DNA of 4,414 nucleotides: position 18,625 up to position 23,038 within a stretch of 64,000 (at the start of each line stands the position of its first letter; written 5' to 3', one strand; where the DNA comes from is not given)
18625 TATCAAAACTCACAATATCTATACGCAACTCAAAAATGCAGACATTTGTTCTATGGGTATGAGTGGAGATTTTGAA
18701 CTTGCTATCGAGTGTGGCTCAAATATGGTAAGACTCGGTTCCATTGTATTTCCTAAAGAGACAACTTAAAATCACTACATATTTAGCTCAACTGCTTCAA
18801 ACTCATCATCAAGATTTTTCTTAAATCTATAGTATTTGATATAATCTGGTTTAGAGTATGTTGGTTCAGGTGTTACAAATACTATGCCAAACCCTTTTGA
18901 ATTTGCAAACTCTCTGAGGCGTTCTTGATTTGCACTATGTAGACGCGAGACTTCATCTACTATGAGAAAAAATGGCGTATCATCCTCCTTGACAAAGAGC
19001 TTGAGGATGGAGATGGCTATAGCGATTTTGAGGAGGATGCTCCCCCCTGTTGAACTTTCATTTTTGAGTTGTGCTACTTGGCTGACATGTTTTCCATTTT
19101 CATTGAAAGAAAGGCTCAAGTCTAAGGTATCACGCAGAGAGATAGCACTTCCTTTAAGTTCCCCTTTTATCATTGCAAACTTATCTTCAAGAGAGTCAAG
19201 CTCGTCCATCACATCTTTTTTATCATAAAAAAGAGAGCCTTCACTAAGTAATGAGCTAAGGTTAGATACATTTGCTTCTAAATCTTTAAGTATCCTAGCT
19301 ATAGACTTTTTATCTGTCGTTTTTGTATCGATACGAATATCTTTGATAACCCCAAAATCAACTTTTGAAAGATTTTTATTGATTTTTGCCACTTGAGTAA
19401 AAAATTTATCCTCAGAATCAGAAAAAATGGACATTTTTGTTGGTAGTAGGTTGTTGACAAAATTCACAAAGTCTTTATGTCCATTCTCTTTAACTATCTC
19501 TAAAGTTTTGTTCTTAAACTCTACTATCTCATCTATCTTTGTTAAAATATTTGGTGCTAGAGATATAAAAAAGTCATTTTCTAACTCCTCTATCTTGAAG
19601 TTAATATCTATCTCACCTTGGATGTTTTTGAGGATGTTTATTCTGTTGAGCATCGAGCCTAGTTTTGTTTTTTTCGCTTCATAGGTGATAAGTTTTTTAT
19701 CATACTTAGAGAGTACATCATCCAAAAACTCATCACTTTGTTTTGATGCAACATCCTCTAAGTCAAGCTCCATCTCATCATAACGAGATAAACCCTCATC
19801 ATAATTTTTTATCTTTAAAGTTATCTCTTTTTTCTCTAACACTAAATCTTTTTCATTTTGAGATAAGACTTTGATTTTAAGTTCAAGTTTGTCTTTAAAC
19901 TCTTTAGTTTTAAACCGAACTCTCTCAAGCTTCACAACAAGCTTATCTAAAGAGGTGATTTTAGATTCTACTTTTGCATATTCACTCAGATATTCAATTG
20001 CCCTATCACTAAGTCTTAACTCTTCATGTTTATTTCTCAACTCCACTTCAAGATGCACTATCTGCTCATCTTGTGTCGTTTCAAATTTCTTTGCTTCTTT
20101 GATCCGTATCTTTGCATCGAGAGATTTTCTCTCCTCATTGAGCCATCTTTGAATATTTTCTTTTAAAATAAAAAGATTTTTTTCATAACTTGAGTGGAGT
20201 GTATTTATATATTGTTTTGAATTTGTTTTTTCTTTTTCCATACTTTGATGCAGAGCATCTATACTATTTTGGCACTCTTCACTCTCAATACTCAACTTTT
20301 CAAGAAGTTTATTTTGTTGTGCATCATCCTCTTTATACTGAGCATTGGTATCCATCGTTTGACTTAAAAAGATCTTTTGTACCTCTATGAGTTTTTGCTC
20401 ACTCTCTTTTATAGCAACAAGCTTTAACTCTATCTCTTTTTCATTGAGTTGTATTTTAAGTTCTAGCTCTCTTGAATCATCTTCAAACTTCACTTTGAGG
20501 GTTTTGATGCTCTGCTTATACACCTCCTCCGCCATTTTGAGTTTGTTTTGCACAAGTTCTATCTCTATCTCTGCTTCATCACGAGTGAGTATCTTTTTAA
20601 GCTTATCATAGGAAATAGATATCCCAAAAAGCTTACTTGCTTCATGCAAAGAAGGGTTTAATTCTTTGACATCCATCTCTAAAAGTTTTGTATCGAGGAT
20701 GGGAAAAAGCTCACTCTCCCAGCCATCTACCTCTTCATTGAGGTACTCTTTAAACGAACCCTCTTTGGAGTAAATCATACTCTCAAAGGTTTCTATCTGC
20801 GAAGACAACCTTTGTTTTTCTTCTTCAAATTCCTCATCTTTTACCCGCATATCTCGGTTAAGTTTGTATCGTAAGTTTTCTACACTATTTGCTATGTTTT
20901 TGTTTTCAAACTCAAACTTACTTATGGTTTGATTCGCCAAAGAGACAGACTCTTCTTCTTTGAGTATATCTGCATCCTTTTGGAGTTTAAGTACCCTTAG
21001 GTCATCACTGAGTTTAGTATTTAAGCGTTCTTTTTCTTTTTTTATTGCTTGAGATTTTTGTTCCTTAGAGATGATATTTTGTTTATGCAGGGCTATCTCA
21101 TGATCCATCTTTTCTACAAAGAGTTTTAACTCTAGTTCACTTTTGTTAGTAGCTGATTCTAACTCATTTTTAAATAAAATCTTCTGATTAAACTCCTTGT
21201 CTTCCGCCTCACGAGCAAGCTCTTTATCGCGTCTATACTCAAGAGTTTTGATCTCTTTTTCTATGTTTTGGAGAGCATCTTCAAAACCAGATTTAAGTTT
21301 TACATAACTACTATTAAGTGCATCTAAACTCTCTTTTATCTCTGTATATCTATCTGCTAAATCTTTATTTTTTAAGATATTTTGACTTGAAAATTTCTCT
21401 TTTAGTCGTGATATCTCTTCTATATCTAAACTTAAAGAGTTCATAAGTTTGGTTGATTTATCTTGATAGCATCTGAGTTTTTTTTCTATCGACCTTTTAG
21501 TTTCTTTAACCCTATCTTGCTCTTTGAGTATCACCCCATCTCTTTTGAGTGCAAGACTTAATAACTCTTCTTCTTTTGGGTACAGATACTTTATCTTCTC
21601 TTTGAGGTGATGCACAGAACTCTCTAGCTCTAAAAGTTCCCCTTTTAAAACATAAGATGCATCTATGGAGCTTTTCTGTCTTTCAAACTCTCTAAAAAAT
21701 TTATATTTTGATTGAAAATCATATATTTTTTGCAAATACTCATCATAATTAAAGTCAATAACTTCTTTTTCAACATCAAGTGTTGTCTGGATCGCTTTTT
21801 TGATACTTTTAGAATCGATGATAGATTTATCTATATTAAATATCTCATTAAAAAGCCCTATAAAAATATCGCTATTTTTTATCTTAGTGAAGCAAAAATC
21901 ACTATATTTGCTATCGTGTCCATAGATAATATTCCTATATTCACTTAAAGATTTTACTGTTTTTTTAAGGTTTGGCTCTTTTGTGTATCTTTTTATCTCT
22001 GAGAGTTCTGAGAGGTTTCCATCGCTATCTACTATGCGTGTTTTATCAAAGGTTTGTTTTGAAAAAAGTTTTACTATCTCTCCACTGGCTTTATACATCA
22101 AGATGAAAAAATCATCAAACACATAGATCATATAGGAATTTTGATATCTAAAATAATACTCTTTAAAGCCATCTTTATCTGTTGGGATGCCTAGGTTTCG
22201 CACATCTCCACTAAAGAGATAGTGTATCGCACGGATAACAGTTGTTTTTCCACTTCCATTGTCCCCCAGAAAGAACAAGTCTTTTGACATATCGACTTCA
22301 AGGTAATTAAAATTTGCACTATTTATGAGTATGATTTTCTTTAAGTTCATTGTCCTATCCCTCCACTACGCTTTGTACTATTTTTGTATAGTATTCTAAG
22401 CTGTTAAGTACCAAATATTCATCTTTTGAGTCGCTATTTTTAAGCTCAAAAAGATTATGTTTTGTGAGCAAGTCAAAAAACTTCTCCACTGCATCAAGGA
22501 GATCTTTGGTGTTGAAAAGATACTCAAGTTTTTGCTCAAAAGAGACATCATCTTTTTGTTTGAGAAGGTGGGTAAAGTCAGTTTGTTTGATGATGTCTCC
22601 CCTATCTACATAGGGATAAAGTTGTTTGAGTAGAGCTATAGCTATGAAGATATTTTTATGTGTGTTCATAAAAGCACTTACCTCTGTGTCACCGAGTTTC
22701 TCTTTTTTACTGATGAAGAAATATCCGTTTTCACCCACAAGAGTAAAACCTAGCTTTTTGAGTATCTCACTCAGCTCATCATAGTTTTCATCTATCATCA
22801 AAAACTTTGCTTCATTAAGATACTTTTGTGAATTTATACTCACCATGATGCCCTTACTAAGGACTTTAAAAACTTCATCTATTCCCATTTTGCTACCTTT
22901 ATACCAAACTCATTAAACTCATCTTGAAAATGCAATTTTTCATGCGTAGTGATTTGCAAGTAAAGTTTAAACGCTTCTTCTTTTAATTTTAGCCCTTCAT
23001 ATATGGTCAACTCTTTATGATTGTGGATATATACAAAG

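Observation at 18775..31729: Six-gene, translationally coupled island joining a Wadjet-like SMC module to a methyltransferase and a PLD-SNF2 helicase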

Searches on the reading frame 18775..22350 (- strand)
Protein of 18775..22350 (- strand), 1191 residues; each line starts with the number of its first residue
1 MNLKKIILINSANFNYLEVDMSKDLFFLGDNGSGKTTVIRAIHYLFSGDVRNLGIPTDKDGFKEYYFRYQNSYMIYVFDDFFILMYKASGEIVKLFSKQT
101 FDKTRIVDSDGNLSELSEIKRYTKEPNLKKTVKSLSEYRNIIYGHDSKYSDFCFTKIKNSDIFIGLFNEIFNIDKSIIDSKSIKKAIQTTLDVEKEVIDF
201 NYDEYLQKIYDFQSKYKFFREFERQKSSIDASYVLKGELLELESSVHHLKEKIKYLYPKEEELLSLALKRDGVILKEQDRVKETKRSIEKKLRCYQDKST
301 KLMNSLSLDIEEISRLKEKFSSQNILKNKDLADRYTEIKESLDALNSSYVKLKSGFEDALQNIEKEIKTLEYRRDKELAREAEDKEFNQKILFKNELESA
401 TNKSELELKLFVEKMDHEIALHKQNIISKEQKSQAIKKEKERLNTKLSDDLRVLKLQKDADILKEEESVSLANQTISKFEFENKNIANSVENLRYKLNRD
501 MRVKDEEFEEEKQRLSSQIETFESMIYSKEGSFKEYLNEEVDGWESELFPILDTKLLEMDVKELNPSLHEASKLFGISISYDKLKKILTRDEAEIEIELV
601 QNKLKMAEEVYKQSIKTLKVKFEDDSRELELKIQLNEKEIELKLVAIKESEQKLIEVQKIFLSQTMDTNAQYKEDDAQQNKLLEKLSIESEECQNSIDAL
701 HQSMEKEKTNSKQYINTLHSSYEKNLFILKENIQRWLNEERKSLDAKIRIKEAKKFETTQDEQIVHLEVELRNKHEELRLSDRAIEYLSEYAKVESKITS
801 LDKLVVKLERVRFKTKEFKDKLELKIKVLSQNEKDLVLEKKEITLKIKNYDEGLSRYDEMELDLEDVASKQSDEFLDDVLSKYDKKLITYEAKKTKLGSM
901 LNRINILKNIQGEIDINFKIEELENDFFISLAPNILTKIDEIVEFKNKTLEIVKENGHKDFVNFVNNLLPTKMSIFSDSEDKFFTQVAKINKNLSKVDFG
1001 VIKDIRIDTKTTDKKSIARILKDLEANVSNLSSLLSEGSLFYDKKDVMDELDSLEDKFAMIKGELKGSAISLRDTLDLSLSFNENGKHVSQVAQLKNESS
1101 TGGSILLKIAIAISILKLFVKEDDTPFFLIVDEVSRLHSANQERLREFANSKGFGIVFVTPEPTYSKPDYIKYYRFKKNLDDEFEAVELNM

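Call 4: search_protein_families(library=pfam, proteins=[window:18775-22350:-], max_evalue=0.1)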
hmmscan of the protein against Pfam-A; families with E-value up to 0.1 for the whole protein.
window:18775-22350:- (1191 aa): 10 families
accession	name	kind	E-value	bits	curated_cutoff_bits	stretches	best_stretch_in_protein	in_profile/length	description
PF12128.14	DUF3584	-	5.4e-12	44.5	31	2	237-1150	255-1162/1191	Protein of unknown function (DUF3584)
PF13476.12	AAA_23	-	6.9e-06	27.3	27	1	5-227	1-181/201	AAA domain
PF13555.12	AAA_29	-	4.4e-05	23.6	27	1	3-49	1-49/61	P-loop containing region of AAA domain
PF13401.12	AAA_22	-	6.9e-05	23.6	27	0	1126-1159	85-121/130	AAA domain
PF13304.12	AAA_21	-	0.00079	20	27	1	26-53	3-33/304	AAA domain, putative AbiEii toxin, Type IV TA system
PF02463.25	SMC_N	-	0.0045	16.9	40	1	3-48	2-50/220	RecF/RecN/SMC N terminal domain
PF13191.12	AAA_16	-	0.016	16.2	32.6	0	28-44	30-46/167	AAA ATPase domain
PF00005.33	ABC_tran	-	0.039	15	25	1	18-47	7-36/137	ABC transporter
PF13604.12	AAA_30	-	0.047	13.8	27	0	1127-1159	90-122/191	AAA domain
PF13642.11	DUF4144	-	0.058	14.5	27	0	99-162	30-93/100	protein structure with unknown function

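Call 5: search_protein_families(library=padloc, proteins=[window:18775-22350:-], max_evalue=0.1)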
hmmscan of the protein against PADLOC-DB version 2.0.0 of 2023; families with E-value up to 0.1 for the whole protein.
window:18775-22350:- (1191 aa): 2 families
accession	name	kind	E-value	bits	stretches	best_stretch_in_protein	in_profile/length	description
PDLC00519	JetC1|JetC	-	2.8e-07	27.1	1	2-50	3-51/1097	DUF3584 domain; MukB-like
PDLC00269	PtuA1|PtuA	-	0.0046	14.3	1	26-49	36-59/446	AAA ATPase domain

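Call 37: search_solved_structures(query=window:18775-22350:-, max_evalue=0.01)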
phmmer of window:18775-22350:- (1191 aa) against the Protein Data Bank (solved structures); distinct sequences matched with E-value up to 0.01: 0.

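Call 82: search_protein_families(library=ncbifam, proteins=[window:18775-22350:-], max_evalue=0.01)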
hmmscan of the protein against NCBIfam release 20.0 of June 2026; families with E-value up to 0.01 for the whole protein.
window:18775-22350:- (1191 aa): 0 families

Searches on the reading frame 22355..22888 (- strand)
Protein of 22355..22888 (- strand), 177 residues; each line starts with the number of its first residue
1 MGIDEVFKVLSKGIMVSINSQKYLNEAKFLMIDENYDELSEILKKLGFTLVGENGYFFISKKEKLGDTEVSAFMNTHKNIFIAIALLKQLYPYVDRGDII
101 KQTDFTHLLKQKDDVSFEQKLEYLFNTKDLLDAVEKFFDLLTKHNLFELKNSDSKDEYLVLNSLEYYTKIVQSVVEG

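Call 4: search_protein_families(library=pfam, proteins=[window:22355-22888:-], max_evalue=0.1)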
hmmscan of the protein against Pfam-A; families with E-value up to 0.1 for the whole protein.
window:22355-22888:- (177 aa): 1 family
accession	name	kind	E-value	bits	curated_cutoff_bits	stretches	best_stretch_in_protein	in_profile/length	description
PF21980.2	MksE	-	3.1e-14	54.1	27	1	4-169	4-160/163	Condensin complex protein MksE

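Call 5: search_protein_families(library=padloc, proteins=[window:22355-22888:-], max_evalue=0.1)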
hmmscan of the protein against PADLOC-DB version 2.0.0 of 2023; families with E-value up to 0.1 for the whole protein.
window:22355-22888:- (177 aa): 0 families

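Call 39: search_solved_structures(query=window:22355-22888:-, max_evalue=10)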
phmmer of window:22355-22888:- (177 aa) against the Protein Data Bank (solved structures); distinct sequences matched with E-value up to 10: 1.
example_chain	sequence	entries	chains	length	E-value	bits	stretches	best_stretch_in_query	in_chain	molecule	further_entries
4ehi_A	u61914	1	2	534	0.19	15.1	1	34-114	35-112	Bifunctional purine biosynthesis protein PurH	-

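Call 82: search_protein_families(library=ncbifam, proteins=[window:22355-22888:-], max_evalue=0.01)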
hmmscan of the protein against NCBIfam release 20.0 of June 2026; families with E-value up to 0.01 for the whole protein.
window:22355-22888:- (177 aa): 0 families
